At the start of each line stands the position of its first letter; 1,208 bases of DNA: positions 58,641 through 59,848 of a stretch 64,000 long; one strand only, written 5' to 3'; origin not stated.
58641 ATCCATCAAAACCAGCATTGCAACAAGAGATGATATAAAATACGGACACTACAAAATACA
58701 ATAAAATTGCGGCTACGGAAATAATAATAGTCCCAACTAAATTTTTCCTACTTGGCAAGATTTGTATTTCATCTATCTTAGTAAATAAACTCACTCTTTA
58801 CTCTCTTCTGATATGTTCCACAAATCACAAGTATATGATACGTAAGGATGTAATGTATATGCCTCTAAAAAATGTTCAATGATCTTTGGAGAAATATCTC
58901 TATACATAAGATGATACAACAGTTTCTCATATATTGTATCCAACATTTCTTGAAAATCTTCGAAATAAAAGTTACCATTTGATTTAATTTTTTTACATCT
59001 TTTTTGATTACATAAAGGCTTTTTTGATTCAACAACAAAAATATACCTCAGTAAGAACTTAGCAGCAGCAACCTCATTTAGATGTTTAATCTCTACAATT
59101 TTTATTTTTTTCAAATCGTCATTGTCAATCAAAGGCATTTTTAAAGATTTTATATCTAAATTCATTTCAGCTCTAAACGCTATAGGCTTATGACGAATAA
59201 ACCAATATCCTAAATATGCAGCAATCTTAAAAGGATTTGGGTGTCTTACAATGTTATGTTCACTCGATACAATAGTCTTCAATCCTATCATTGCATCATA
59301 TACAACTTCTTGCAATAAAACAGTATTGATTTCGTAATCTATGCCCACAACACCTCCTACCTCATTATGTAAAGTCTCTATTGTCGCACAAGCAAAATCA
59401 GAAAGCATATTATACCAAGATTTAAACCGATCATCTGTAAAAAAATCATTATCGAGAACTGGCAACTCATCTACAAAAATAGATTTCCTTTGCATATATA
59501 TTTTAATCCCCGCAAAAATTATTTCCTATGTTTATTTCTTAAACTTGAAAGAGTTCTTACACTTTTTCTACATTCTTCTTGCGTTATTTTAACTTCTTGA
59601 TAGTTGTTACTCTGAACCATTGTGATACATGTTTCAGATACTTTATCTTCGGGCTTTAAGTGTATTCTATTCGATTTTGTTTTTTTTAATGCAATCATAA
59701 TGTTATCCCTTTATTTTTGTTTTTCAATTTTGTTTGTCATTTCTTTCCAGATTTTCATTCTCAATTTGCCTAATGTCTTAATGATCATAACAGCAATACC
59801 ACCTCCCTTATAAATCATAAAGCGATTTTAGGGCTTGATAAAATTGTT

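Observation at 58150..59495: Translationally coupled pair: unrecognisable 234-aa soluble protein plus 214-aa four-TM protein in ~10-32% GC DNA (candidate novel abortive-infection/defence or exclusion module)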

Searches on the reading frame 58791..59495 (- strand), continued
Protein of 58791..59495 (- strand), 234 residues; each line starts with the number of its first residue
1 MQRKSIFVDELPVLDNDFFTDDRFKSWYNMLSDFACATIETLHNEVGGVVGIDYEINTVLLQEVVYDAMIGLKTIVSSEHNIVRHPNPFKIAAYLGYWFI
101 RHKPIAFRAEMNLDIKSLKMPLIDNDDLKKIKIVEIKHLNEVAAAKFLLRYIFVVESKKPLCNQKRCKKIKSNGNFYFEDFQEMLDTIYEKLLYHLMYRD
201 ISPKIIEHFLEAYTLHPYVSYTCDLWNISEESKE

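Call 73: search_protein_families(library=pfam, proteins=[L008:8699-9352:+, L010:8699-9340:+, L019:10677-11336:+, L001:8656-9300:+, L002:3903-4547:+, L003:8696-9367:+, L004:4554-5162:+, L005:1485-1868:+, L007:3654-3980:+, L017:10764-11114:+], max_evalue=10)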
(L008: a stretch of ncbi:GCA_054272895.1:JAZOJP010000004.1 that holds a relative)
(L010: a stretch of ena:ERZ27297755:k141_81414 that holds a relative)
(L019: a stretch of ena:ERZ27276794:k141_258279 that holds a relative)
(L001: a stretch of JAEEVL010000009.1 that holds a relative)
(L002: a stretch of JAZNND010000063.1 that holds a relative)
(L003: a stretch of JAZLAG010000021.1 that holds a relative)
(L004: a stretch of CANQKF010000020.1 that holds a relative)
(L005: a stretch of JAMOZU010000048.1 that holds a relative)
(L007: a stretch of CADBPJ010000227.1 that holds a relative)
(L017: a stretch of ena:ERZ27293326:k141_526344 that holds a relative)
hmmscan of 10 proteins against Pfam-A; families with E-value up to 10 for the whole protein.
L008:8699-9352:+ (217 aa): 11 families
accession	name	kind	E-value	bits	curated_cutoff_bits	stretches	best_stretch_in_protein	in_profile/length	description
PF08395.17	7tm_7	-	0.0037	17.1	26.6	1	16-178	22-176/370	7tm Chemosensory receptor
PF24357.1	TMD0_ABC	-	0.023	15.3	27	2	31-86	68-120/159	ABC transporter TMD0 domain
PF01284.28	MARVEL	-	0.038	14.5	32.8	1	12-47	65-100/135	Membrane-associating domain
PF11188.13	DUF2975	-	0.09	13.1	27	2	117-175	53-109/130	Protein of unknown function (DUF2975)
PF20462.4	DUF6715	-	0.099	12.6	27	1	176-202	68-94/192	Domain of unknown function (DUF6715)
PF10639.15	TMEM234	-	0.14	12.7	30.1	2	29-68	46-85/113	Putative transmembrane family 234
PF20990.2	DUF2207_C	-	0.22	11.6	33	2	112-188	127-195/247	Predicted membrane protein (DUF2207) C-terminal domain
PF10864.13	DUF2663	-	0.54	11.1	25.2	1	115-177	14-69/127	Protein of unknown function (DUF2663)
PF11368.13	DUF3169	-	0.67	9.9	31.6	1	61-180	46-161/250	Protein of unknown function (DUF3169)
PF01616.22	Orbi_NS3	-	1.4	8.9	27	1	16-98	75-156/179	Orbivirus NS3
PF20136.4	DUF6526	-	9.6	6.7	23.7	1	117-173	7-62/145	Family of unknown function (DUF6526)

L010:8699-9340:+ (213 aa): 4 families
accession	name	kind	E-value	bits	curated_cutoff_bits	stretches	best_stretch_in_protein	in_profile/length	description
PF07787.17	TMEM43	-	0.0036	17.1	23.3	1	73-175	137-240/250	Transmembrane protein 43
PF25587.1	Rv2743c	-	0.4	10.7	27.7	1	106-172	11-76/237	Rv2743c family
PF25750.1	CMV_UL148C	-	0.54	11.3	27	1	24-71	2-49/77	Human cytomegalovirus UL148C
PF07214.17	DUF1418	-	4.7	7.6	22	1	20-78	11-69/94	Protein of unknown function (DUF1418)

L019:10677-11336:+ (219 aa): 5 families
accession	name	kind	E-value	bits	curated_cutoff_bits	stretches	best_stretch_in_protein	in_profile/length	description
PF02453.23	Reticulon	-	0.057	13.8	31.8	1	38-166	13-136/157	Reticulon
PF14015.11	DUF4231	-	0.3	12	24.7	1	119-183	7-71/103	Protein of unknown function (DUF4231)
PF07690.21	MFS_1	-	0.78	9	33.4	1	22-89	193-265/347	Major Facilitator Superfamily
PF10864.13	DUF2663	-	1.9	9.3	25.2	1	120-179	9-68/127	Protein of unknown function (DUF2663)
PF01616.22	Orbi_NS3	-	3.6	7.6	27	1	62-130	80-155/179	Orbivirus NS3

L001:8656-9300:+ (214 aa): 0 families

L002:3903-4547:+ (214 aa): 6 families
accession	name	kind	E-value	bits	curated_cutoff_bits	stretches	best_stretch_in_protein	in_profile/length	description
PF08395.17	7tm_7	-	0.0098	15.7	26.6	2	108-207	19-116/370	7tm Chemosensory receptor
PF00940.24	RNA_pol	-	0.18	11.1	22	1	155-213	309-365/448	DNA-dependent RNA polymerase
PF10864.13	DUF2663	-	0.83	10.5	25.2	1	18-127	16-124/127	Protein of unknown function (DUF2663)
PF04235.18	DUF418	-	0.87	10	23.6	1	35-83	95-143/163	Protein of unknown function (DUF418)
PF04341.17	DUF485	-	6.2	7.3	28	1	18-78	11-70/88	Protein of unknown function, DUF485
PF18186.6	SLATT_4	-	6.2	6.9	27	1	140-203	43-106/165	SMODS and SLOG-associating 2TM effector domain family 4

L003:8696-9367:+ (223 aa): 3 families
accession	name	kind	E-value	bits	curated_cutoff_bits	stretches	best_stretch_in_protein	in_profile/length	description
PF10332.14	DUF2418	-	1.2e-05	26.2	22.3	1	145-219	14-86/96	Protein of unknown function (DUF2418)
PF04235.18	DUF418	-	0.46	10.8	23.6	1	34-87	93-146/163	Protein of unknown function (DUF418)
PF10864.13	DUF2663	-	0.61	10.9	25.2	1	23-87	20-80/127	Protein of unknown function (DUF2663)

L004:4554-5162:+ (202 aa): 14 families
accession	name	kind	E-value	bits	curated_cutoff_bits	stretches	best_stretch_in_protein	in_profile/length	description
PF04103.21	CD20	-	0.00077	20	27.9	1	54-131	61-141/156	CD20-like family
PF13903.11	Claudin_2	-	0.0019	18.5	29.1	1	18-90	87-159/192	PMP-22/EMP/MP20/Claudin tight junction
PF13965.12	SID-1_RNA_chan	-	0.0019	17.2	28.7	1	13-136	111-233/594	dsRNA-gated channel SID-1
PF05656.20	DUF805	-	0.093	13.6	25.7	1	15-71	11-66/111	Protein of unknown function (DUF805)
PF20990.2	DUF2207_C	-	0.17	12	33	1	75-175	94-189/247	Predicted membrane protein (DUF2207) C-terminal domain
PF22812.1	CR_prot_dom_plant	-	0.18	12.7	34.1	1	20-44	41-66/71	Plant cysteine-rich protein domain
PF10864.13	DUF2663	-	0.52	11.1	25.2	1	8-84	12-85/127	Protein of unknown function (DUF2663)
PF00802.24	Glycoprotein_G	-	0.57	10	27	1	54-107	33-86/263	Pneumovirus attachment glycoprotein G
PF24357.1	TMD0_ABC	-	0.85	10.2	27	1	109-171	57-119/159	ABC transporter TMD0 domain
PF04547.17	Anoctamin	-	1.6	8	28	2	7-89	108-191/460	Calcium-activated chloride channel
PF14015.11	DUF4231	-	3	8.8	24.7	1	18-75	19-64/103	Protein of unknown function (DUF4231)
PF02656.20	DUF202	-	3.6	8.6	23.4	1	18-75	13-59/68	Domain of unknown function (DUF202)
PF04235.18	DUF418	-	4.8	7.6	23.6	1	12-83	11-82/163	Protein of unknown function (DUF418)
PF20136.4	DUF6526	-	6.8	7.1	23.7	1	10-76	5-70/145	Family of unknown function (DUF6526)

L005:1485-1868:+ (127 aa): 8 families
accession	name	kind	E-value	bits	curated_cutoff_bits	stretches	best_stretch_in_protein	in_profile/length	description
PF18186.6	SLATT_4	-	0.00097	19.3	27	1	3-104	25-118/165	SMODS and SLOG-associating 2TM effector domain family 4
PF06687.17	SUR7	-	0.015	15.4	29.6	1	9-77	104-173/201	SUR7/PalI family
PF03125.24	Sre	-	0.022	14.4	22.9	1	14-88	164-233/365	Sre G protein-coupled chemoreceptor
PF03620.19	IBV_3C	-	0.034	14.9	27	1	3-57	3-57/92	IBV 3C protein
PF15956.11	DUF4760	-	0.05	14.2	25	1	72-116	65-109/141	Domain of unknown function (DUF4760)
PF24741.1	AlkZ-rel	-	0.12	12.3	26.5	1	57-105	171-220/221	AlkZ related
PF10011.15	DUF2254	-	0.14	11.4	28.8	1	40-75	41-76/368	Predicted membrane protein (DUF2254)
PF18142.6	SLATT_fungal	-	0.16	12.5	26.5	1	12-101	14-100/121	SMODS and SLOG-associating 2TM effector domain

L007:3654-3980:+ (108 aa): 9 families
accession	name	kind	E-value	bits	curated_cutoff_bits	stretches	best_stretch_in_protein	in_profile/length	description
PF20990.2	DUF2207_C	-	0.014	15.5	33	1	5-70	134-197/247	Predicted membrane protein (DUF2207) C-terminal domain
PF08019.17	EptA_B_N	-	0.024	14.9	22.3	1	6-64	62-121/152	Phosphoethanolamine transferase EptA/EptB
PF19606.4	DUF6111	-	0.042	14.6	24.1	1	11-81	5-77/87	Family of unknown function (DUF6111)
PF03239.20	FTR1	-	0.082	12.6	25.3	1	29-80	61-113/284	Iron permease FTR1 family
PF25707.1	UL78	-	0.19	11.2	50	1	10-66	13-67/361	Herpesvirus UL78 G protein-coupled receptor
PF16954.10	HRG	-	0.2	12.5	27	1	39-64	3-30/52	Haem-transporter, endosomal/lysosomal, haem-responsive gene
PF14023.12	Bestrophin-like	-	1.2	9.1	32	1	15-60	174-214/232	Bestrophin-like domain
PF18967.5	PycTM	-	1.3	9.9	27.2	1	35-60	7-32/107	Pycsar effector protein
PF13273.12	DUF4064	-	4.8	7.9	32.1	1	43-66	8-85/102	Protein of unknown function (DUF4064)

L017:10764-11114:+ (116 aa): 3 families
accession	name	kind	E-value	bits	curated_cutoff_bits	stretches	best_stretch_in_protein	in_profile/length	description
PF16954.10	HRG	-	0.033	15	27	1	40-65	4-31/52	Haem-transporter, endosomal/lysosomal, haem-responsive gene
PF09079.17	Cdc6_C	-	0.056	13.9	25.1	1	56-87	14-45/96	CDC6, C terminal winged helix domain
PF20990.2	DUF2207_C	-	0.082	13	33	1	10-72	140-188/247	Predicted membrane protein (DUF2207) C-terminal domain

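Call 75: find_homologous_proteins(query=A3, max_evalue=0.00001)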
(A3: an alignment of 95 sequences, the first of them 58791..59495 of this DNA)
Query A3 (95 sequences) (234 aa, profile of the alignment): 57 proteins with E <= 0.00001 among 2118 candidates.
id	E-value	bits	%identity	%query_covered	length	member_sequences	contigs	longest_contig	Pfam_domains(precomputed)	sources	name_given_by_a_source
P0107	6.5e-51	191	24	86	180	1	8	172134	-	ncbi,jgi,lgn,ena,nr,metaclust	ncbi:MAG: hypothetical protein A2086_01000 [Spirochaetes bacterium GWD1_27_9]|nr:MAG: hypothetical p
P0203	3.8e-49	185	33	41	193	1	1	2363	-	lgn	-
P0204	4.5e-49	185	32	31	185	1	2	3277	-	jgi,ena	-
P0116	1.3e-48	183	25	56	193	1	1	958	-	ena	-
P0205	1.4e-47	180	30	24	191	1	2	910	-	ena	-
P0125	5.1e-47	178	23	69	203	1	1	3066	-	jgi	jgi:hypothetical protein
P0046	2.5e-46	176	34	97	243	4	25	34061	-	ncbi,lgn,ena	-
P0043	2.5e-45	173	37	96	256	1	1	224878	-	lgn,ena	-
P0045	8.1e-45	171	37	95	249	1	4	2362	-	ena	-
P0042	1.1e-44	170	39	100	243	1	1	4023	-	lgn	-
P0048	1.4e-44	170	36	95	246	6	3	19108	-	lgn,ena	-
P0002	2.2e-44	169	66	98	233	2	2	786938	-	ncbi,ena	-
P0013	9.3e-44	167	59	98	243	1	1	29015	-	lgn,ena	-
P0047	1.0e-43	167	36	96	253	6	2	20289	-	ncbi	-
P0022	1.0e-43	167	58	98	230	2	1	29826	-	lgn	-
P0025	1.1e-41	161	55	100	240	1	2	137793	-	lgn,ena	-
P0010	7.1e-41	158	60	99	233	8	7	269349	-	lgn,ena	-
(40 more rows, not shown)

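Call 82: find_encoding_contigs(protein=P0053, flank=3000, max_places=2)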
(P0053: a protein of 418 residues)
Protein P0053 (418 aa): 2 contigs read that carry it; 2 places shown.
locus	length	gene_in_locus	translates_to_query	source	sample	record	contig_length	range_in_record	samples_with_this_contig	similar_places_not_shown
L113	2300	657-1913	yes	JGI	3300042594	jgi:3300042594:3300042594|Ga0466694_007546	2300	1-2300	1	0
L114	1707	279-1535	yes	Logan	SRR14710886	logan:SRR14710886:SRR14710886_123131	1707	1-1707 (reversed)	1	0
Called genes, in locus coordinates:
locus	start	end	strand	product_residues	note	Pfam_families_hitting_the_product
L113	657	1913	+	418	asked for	PF08937:ThsB_TIR (weak), PF13676:TIR_2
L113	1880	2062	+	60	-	-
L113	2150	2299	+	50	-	?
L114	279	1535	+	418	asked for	PF08937:ThsB_TIR (weak), PF13676:TIR_2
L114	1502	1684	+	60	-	-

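Call 83: find_encoding_contigs(protein=P0077, flank=3500, max_places=2)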
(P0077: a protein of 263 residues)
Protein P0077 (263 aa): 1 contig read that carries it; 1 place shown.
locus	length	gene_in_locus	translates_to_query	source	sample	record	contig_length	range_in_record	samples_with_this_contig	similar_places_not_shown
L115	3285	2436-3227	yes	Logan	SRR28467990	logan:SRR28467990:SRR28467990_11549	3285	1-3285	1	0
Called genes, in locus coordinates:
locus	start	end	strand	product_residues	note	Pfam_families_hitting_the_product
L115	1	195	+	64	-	?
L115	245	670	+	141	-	PF00078:RVT_1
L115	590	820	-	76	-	-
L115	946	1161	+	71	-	-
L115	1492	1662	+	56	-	-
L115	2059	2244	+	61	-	-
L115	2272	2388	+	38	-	-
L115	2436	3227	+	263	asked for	-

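Call 90: search_protein_families(library=pfam, proteins=[L001:6299-7219:+, L001:5076-5798:+, L003:10275-12530:-, L003:5926-6888:-, L002:5411-6085:+, L002:6138-7085:-, L004:1841-3406:+, L004:5619-6188:+, L005:2159-2584:+, L005:3996-5570:+], max_evalue=0.001)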
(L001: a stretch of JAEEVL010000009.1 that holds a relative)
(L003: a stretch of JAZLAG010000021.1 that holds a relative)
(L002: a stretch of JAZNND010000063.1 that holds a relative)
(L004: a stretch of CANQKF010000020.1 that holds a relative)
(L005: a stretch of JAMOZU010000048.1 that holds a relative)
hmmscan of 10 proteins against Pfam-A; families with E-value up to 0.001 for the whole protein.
L001:6299-7219:+ (306 aa): 1 family
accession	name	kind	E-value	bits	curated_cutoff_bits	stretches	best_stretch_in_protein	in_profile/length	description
PF04977.20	DivIC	-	0.00081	19.6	28.9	0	108-146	12-50/80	Septum formation initiator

L001:5076-5798:+ (240 aa): 0 families

L003:10275-12530:- (751 aa): 1 family
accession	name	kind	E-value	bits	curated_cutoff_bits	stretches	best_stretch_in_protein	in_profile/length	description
PF00082.27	Peptidase_S8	-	1.8e-29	103.4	21.8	1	277-540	3-288/288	Subtilase family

L003:5926-6888:- (320 aa): 1 family
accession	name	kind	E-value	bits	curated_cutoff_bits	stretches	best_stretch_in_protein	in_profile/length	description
PF01636.29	APH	-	4.7e-13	49.9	23.2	1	21-233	6-214/239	Phosphotransferase enzyme family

L002:5411-6085:+ (224 aa): 0 families

L002:6138-7085:- (315 aa): 9 families
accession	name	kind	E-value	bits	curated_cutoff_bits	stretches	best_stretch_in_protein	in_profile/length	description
PF13847.12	Methyltransf_31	-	1e-14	54.8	27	1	73-195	5-114/145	Methyltransferase domain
PF08242.18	Methyltransf_12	-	1.5e-13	51.8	30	1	76-181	1-98/98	Methyltransferase domain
PF13489.12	Methyltransf_23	-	1.6e-10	41.4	27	1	58-187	8-120/164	Methyltransferase domain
PF13649.12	Methyltransf_25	-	4.5e-10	40.5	27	1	75-179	1-97/97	Methyltransferase domain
PF08241.18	Methyltransf_11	-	1.9e-09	38.4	21.2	1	76-182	1-94/95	Methyltransferase domain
PF05891.18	Methyltransf_PK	-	4.2e-05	23.6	27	1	65-188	49-164/218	AdoMet dependent proline di-methyltransferase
PF02353.26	CMAS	-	8e-05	22.5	27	1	67-187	58-168/273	Mycolic acid cyclopropane synthetase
PF08003.17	Methyltransf_9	-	0.00032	20.2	23.8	1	34-184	79-218/315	Protein of unknown function (DUF1698)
PF05175.20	MTS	-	0.00038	20.6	23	1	67-137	27-99/170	Methyltransferase small domain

L004:1841-3406:+ (521 aa): 3 families
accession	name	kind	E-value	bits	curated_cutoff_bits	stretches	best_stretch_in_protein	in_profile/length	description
PF00239.26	Resolvase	-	3.5e-20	73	23.3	1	5-154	2-144/145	Resolvase, N terminal domain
PF07508.19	Recombinase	-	1.4e-16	61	21.1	1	186-275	1-102/102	Recombinase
PF13408.12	Zn_ribbon_recom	-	3.9e-07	30.8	25.3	1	294-363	1-57/58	Recombinase zinc beta ribbon domain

L004:5619-6188:+ (189 aa): 0 families

L005:2159-2584:+ (141 aa): 1 family
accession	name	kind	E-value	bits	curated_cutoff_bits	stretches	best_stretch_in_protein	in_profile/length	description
PF04545.22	Sigma70_r4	-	0.00013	21.8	24.1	1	88-131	8-50/50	Sigma-70, region 4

L005:3996-5570:+ (524 aa): 2 families
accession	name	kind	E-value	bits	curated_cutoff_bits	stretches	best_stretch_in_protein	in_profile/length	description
PF20441.4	TerL_nuclease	-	5.3e-35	121.4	24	1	244-507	17-280/286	Terminase large subunit, endonuclease domain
PF03354.21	TerL_ATPase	-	2.5e-22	79.9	23.7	1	33-195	1-164/178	Terminase large subunit, ATPase domain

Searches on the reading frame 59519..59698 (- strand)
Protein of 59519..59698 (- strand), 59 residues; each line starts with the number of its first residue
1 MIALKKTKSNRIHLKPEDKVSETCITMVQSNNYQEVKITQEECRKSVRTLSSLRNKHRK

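Call 5: search_protein_families(library=pfam, proteins=[window:59519-59698:-], max_evalue=1)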
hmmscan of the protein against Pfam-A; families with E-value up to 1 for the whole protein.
window:59519-59698:- (59 aa): 0 families

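Call 6: search_protein_families(library=padloc, proteins=[window:59519-59698:-], max_evalue=1)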
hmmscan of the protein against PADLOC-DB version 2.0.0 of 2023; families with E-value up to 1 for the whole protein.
window:59519-59698:- (59 aa): 0 families

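Call 7: search_protein_families(library=phrogs, proteins=[window:59519-59698:-], max_evalue=1)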
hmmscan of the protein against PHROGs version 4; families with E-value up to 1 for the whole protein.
window:59519-59698:- (59 aa): 1 family
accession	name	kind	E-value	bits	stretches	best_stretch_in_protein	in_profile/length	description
phrog_14093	-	unknown function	0.096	13.4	1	5-40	103-138/160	-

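Call 8: search_protein_families(library=ncbifam, proteins=[window:59519-59698:-], max_evalue=1)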
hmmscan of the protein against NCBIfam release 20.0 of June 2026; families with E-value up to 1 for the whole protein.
window:59519-59698:- (59 aa): 0 families

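Call 58: search_protein_families(library=pfam, proteins=[window:59519-59698:-], max_evalue=0.1)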
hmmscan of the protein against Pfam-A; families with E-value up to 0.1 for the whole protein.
window:59519-59698:- (59 aa): 0 families
